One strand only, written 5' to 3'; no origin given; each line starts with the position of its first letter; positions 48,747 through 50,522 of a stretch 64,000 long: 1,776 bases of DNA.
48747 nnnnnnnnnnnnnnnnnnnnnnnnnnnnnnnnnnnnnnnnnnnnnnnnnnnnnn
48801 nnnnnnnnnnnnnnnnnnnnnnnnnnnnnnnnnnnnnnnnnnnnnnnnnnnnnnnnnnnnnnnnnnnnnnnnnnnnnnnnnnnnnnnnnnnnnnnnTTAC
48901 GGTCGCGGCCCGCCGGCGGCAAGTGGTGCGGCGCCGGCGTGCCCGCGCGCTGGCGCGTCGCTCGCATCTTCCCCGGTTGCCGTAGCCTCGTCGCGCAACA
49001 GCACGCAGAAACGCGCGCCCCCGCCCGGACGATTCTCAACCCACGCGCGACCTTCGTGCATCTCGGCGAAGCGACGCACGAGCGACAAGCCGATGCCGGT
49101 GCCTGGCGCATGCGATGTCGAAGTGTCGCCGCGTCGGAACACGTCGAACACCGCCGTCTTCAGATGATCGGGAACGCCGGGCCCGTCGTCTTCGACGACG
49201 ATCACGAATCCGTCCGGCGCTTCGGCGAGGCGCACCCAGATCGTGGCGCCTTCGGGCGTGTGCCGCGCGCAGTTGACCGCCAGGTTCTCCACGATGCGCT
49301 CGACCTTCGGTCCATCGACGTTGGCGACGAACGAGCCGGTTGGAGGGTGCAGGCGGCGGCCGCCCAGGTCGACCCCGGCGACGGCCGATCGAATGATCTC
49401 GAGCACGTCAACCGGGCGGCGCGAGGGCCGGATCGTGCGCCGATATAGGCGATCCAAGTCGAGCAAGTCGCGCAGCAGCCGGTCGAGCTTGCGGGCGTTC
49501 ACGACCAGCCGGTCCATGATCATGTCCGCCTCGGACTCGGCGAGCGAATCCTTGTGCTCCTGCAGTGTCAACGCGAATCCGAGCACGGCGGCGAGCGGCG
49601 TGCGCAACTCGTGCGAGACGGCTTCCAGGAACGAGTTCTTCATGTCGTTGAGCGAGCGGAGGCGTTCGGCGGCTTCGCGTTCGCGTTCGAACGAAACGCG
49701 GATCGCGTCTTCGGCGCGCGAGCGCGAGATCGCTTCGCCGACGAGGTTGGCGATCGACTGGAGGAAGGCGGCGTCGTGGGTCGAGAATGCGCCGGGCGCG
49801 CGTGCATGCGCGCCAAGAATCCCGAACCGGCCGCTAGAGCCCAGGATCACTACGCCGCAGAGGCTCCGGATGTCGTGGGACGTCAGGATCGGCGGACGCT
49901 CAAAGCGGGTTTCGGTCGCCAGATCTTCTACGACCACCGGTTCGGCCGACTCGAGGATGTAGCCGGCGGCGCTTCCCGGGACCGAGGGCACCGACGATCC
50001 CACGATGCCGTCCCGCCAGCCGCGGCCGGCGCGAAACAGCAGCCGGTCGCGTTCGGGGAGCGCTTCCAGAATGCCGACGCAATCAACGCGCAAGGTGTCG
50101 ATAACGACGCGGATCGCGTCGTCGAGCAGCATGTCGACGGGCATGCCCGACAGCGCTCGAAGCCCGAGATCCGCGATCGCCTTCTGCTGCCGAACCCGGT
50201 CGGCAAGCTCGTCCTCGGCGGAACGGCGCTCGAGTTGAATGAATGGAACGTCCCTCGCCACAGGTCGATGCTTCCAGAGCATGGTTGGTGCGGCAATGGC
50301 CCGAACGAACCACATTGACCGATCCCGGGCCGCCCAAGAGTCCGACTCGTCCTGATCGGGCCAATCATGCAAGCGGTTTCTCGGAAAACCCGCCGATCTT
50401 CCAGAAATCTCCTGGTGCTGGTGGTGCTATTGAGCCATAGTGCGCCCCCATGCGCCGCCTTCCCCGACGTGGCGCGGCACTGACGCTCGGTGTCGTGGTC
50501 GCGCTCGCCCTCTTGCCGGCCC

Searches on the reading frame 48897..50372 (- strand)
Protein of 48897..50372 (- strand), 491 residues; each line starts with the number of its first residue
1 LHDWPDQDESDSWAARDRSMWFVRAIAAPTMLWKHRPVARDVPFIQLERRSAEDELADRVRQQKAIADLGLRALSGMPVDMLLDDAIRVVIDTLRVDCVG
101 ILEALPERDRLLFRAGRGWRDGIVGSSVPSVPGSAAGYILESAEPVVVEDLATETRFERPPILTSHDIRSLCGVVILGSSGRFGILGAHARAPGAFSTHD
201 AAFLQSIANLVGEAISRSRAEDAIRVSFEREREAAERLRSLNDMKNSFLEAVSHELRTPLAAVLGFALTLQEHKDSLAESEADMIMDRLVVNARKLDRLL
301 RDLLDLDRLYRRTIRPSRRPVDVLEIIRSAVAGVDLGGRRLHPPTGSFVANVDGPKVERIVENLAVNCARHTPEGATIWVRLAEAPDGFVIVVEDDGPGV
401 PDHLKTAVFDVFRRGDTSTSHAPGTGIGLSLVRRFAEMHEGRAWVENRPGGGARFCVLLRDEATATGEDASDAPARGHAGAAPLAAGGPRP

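Call 51: search_protein_families(library=pfam, proteins=[window:48897-50372:-], max_evalue=0.001)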
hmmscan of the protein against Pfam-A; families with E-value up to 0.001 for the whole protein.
window:48897-50372:- (491 aa): 6 families
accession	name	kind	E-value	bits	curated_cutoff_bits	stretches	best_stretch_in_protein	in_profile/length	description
PF02518.31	HATPase_c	-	5.4e-25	88.4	26.4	1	354-461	3-109/111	Histidine kinase-, DNA gyrase B-, and HSP90-like ATPase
PF01590.32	GAF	-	1.7e-14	54.9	22.4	1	80-215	3-133/133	GAF domain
PF00512.31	HisKA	-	2e-12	47.4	26.9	1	245-309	2-63/66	His Kinase A (phospho-acceptor) domain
PF13185.12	GAF_2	-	1.5e-10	41.9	28.6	1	80-215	5-135/136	GAF domain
PF13492.12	GAF_3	-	5.7e-07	30.4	27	1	80-217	3-129/129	GAF domain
PF13581.12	HATPase_c_2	-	4.3e-05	24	27.4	1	357-439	32-112/127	Histidine kinase-like ATPase domain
